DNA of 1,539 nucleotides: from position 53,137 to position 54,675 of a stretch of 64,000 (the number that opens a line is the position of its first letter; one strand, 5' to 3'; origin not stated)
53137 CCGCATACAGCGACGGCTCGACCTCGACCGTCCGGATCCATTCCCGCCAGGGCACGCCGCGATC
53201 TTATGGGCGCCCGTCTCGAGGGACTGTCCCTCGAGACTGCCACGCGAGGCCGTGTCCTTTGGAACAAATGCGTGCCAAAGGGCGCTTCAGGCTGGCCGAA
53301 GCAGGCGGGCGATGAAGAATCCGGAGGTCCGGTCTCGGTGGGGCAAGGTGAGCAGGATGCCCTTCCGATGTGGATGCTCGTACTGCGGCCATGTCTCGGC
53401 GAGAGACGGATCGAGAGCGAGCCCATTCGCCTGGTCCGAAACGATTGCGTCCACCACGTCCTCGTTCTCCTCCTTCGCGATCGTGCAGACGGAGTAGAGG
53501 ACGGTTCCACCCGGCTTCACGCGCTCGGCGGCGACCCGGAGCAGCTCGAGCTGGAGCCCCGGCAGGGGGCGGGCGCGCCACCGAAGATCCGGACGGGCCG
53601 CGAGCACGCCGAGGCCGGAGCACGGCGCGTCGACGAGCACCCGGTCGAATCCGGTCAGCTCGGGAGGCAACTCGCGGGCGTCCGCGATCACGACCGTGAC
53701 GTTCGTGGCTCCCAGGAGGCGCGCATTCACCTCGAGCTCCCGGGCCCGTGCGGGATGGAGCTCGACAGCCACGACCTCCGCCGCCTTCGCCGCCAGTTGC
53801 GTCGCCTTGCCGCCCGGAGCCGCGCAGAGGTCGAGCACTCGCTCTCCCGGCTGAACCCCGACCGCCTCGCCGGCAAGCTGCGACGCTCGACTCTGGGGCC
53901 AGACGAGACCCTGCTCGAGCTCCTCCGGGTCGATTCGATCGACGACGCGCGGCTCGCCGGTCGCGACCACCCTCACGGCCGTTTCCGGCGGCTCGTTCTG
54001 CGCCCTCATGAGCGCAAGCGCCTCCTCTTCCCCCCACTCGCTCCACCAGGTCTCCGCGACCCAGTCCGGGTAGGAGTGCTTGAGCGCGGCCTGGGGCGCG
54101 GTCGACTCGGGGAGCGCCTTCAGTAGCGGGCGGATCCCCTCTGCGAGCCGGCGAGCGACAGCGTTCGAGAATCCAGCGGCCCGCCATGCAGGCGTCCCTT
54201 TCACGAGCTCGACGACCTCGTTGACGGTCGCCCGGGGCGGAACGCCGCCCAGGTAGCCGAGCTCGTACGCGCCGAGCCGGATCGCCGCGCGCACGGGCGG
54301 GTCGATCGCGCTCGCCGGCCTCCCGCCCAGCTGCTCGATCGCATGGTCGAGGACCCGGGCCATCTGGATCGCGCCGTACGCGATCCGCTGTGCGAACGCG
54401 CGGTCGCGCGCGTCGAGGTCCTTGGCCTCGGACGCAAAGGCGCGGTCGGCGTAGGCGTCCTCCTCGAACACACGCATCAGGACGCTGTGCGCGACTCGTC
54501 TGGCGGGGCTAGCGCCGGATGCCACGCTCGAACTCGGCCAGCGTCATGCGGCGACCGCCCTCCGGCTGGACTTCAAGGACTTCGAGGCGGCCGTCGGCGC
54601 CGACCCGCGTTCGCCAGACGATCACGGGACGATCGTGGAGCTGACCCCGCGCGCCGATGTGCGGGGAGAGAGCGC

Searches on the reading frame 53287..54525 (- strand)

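Call 5: search_protein_families(library=pfam, proteins=[window:53287-54525:-])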
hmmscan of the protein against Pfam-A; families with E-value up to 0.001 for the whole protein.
window:53287-54525:- (412 aa): 7 families
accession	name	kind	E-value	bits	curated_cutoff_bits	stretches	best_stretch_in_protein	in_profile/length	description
PF01189.24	Methyltr_RsmB-F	-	1.1e-44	152.9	27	1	224-408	6-198/199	16S rRNA methyltransferase RsmB/F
PF01029.23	NusB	-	1.2e-24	87.6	23.1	1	7-128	2-132/133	NusB family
PF01728.25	FtsJ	-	4.2e-07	30.5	24.1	1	221-360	15-151/181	FtsJ-like methyltransferase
PF13649.12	Methyltransf_25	-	7.9e-07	30.1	27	1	230-298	1-70/97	Methyltransferase domain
PF02475.24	TRM5-TYW2_MTfase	-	1.2e-06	29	28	1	223-302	33-114/164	TRM5/TYW2 methyltransferase domain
PF13847.12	Methyltransf_31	-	7.4e-06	26.1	27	1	226-348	3-113/145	Methyltransferase domain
PF22458.1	RsmF-B_ferredox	-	0.00052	20.6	27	0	152-186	1-34/74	Methyltr_RsmF/B-like, ferredoxin-like domain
